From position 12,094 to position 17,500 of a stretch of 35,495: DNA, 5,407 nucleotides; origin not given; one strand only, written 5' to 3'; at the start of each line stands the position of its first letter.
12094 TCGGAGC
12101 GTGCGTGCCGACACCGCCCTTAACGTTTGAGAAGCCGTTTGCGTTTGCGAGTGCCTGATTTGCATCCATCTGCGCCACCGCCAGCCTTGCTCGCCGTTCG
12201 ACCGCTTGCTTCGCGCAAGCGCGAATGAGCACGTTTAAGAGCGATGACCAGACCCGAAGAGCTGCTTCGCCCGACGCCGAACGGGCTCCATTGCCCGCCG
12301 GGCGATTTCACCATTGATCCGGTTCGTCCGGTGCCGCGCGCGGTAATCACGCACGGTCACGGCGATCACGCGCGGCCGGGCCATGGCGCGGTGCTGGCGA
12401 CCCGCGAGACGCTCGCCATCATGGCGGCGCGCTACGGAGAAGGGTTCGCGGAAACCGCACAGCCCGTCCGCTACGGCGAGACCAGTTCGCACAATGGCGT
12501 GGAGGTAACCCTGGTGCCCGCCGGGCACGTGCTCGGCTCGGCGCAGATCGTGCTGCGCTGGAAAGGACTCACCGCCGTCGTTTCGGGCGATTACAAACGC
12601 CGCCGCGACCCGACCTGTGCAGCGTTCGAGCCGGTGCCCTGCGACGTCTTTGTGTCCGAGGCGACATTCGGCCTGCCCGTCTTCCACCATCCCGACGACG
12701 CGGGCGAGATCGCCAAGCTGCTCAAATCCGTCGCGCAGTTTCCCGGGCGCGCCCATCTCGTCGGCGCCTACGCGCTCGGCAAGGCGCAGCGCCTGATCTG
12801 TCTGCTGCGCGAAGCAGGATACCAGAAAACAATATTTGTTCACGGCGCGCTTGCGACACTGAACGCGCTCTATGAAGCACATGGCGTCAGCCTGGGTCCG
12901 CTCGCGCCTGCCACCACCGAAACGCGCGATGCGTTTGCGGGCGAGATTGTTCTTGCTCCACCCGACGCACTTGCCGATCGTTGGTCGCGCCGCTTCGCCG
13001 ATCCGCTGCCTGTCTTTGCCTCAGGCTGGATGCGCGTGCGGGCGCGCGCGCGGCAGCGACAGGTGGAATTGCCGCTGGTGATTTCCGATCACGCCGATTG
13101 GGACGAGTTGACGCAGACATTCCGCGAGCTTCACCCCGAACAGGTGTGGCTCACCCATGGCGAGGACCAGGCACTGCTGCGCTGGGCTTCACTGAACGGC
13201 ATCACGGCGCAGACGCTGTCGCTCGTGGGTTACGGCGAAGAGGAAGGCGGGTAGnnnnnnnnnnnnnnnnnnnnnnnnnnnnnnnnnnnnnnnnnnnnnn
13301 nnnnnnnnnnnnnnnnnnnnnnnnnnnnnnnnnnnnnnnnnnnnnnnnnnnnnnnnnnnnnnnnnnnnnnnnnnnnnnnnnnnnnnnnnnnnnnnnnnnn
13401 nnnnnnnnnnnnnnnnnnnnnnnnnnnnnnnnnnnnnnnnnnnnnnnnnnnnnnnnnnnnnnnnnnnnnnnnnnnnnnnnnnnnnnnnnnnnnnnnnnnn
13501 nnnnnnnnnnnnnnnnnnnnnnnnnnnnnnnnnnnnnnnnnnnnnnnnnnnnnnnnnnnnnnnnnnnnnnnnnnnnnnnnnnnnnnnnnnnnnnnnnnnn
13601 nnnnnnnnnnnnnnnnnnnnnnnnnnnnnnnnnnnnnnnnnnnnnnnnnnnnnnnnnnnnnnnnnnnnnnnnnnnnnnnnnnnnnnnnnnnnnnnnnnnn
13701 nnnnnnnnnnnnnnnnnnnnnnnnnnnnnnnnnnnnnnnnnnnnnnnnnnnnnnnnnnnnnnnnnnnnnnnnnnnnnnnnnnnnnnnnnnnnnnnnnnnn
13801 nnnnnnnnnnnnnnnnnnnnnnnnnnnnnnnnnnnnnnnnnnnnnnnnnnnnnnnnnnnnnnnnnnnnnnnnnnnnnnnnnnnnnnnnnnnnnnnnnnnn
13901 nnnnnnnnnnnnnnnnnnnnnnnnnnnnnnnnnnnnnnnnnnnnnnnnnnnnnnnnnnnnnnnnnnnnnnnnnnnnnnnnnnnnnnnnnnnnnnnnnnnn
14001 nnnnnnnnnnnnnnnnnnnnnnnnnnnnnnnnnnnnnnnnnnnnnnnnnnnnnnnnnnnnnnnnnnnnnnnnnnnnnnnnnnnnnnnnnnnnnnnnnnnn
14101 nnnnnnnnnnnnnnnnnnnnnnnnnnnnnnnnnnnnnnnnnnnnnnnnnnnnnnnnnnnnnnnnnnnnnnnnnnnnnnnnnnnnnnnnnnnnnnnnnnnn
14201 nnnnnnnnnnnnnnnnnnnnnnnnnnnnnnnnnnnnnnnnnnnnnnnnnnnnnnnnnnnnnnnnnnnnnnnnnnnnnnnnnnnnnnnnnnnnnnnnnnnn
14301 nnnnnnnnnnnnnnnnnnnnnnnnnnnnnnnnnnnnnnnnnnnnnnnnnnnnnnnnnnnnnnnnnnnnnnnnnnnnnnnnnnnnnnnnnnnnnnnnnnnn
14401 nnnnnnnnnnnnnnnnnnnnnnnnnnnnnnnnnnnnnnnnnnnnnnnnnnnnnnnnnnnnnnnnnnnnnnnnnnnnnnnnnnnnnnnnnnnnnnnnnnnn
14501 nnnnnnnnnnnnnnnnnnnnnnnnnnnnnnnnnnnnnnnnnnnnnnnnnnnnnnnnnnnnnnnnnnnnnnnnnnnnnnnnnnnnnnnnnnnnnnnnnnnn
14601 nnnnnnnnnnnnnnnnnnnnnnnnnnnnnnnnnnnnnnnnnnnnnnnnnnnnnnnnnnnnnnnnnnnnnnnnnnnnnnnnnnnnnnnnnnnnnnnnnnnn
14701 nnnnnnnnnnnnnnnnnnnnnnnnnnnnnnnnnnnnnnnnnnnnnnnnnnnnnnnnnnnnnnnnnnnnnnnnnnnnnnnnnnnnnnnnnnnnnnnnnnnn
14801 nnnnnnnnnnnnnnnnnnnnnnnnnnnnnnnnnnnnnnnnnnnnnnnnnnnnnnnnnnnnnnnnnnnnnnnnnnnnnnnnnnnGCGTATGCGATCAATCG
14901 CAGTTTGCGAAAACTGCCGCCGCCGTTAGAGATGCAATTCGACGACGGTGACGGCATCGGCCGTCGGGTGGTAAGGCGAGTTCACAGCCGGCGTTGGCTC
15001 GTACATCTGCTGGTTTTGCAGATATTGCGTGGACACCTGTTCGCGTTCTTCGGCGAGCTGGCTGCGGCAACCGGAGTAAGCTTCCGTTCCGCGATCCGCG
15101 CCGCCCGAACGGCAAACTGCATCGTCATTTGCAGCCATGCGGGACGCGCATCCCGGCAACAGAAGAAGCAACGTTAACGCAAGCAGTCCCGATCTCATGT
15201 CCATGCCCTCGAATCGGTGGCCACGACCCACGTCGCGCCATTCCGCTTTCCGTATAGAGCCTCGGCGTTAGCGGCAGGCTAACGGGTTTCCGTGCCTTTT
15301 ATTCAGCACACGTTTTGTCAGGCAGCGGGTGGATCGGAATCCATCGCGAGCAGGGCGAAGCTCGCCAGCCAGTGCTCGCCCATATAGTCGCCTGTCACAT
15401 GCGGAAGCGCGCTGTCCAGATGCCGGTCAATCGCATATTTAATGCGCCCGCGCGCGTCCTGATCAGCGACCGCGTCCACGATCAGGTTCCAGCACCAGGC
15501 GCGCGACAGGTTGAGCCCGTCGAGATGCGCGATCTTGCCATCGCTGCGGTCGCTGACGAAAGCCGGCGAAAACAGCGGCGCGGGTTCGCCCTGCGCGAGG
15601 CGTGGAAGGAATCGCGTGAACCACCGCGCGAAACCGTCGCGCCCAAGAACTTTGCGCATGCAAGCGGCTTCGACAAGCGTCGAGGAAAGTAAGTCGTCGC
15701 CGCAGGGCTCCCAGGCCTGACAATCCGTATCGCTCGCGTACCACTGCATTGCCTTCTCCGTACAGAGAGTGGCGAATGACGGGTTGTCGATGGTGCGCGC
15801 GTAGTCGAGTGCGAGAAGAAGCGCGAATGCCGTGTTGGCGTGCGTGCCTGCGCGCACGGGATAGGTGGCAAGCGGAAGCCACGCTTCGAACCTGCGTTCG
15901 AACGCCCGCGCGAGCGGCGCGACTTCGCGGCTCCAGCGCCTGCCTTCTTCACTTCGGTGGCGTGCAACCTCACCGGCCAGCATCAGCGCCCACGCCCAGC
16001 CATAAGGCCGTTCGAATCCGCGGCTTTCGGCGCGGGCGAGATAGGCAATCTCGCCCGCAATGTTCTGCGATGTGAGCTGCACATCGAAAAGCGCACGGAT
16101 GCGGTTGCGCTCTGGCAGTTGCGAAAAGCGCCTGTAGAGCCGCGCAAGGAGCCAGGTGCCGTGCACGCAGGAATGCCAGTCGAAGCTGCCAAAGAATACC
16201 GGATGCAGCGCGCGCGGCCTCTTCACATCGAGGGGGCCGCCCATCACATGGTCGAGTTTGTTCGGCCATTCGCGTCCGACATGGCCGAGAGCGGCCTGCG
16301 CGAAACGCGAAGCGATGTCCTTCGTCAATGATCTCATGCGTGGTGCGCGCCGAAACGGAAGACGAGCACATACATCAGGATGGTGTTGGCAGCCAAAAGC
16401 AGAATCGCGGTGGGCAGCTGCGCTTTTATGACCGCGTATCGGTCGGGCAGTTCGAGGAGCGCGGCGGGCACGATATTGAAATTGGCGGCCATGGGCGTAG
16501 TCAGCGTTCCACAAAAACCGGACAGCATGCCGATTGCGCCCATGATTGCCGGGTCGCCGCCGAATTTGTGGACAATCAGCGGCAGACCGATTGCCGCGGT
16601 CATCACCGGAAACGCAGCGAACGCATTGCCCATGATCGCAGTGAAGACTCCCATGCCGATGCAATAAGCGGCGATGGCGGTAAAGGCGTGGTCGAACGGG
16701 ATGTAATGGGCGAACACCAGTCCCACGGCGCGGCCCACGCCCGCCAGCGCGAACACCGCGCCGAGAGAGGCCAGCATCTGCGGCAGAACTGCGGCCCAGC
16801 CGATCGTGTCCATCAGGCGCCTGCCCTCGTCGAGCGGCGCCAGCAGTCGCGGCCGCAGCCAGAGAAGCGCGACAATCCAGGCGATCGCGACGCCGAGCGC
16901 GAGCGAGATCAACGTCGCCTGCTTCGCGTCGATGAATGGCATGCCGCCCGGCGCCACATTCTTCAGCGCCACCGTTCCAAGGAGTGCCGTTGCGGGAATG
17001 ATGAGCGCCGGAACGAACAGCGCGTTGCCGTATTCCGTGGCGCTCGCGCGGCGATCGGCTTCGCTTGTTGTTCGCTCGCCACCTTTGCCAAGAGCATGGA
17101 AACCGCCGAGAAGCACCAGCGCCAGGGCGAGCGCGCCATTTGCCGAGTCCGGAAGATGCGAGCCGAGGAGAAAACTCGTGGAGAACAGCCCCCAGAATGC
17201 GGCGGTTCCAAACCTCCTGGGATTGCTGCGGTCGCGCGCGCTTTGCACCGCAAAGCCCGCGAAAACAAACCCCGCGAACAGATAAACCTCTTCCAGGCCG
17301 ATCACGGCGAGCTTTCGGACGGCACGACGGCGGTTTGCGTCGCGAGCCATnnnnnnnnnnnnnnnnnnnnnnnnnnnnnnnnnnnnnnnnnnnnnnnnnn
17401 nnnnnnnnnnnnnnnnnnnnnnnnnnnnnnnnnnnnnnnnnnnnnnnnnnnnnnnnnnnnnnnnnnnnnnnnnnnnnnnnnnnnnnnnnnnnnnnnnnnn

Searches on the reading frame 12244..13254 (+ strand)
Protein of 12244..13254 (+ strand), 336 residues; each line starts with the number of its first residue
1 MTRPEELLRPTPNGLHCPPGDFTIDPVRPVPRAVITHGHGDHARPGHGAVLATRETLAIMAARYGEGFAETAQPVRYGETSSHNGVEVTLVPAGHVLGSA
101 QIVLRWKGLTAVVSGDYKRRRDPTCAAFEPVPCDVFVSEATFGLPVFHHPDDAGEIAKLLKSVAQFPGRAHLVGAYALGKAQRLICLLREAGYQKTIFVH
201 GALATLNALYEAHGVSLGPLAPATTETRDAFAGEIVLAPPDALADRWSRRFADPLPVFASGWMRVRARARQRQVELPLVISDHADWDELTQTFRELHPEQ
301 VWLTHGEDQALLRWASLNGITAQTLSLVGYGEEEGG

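Call 8: search_protein_families(library=pfam, proteins=[window:12244-13254:+], max_evalue=0.001)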
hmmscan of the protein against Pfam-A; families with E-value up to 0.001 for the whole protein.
window:12244-13254:+ (336 aa): 3 families
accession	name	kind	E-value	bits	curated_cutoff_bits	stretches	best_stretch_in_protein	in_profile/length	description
PF00753.33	Lactamase_B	-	3.9e-06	27.4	22.7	1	27-161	41-183/196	Metallo-beta-lactamase superfamily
PF12706.13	Lactamase_B_2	-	1.4e-05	25.2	27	0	16-121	19-147/200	Beta-lactamase superfamily domain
PF07521.17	RMMBL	-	2.8e-05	24.5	21.6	1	280-314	14-48/63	Zn-dependent metallo-hydrolase RNA specificity domain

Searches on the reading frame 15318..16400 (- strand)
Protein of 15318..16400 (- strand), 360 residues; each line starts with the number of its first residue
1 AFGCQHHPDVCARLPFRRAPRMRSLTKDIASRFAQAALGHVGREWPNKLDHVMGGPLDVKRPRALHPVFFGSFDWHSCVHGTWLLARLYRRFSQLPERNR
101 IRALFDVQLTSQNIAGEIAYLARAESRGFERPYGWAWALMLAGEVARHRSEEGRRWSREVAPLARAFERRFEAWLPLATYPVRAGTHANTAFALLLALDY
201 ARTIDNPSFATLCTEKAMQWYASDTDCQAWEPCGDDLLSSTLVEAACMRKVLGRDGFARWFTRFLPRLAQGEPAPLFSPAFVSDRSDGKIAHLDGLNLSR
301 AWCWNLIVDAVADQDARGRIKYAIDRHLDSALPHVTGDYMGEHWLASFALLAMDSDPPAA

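Call 9: search_protein_families(library=pfam, proteins=[window:15318-16400:-], max_evalue=0.001)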
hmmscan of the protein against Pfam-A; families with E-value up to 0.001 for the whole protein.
window:15318-16400:- (360 aa): 1 family
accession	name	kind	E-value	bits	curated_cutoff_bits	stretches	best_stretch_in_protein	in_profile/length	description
PF11199.13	DUF2891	-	4e-131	437.3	25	1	32-352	2-325/325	Protein of unknown function (DUF2891)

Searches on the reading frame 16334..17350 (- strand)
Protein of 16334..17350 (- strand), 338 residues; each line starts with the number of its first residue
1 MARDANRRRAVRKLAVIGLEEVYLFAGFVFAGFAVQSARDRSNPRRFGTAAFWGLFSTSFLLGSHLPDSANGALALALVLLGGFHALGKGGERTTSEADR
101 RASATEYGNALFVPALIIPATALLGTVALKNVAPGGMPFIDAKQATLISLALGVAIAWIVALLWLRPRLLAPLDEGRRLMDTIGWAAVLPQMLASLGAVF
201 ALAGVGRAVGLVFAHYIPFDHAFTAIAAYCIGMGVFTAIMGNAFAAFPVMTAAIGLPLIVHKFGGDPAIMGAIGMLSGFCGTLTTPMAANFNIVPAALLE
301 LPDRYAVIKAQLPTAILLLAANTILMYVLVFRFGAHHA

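Call 9: search_protein_families(library=pfam, proteins=[window:16334-17350:-], max_evalue=0.001)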
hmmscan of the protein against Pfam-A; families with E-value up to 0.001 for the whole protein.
window:16334-17350:- (338 aa): 1 family
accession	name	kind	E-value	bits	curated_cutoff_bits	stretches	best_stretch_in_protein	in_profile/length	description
PF06166.18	DUF979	-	5.4e-118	394.1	26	1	21-331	2-307/307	Protein of unknown function (DUF979)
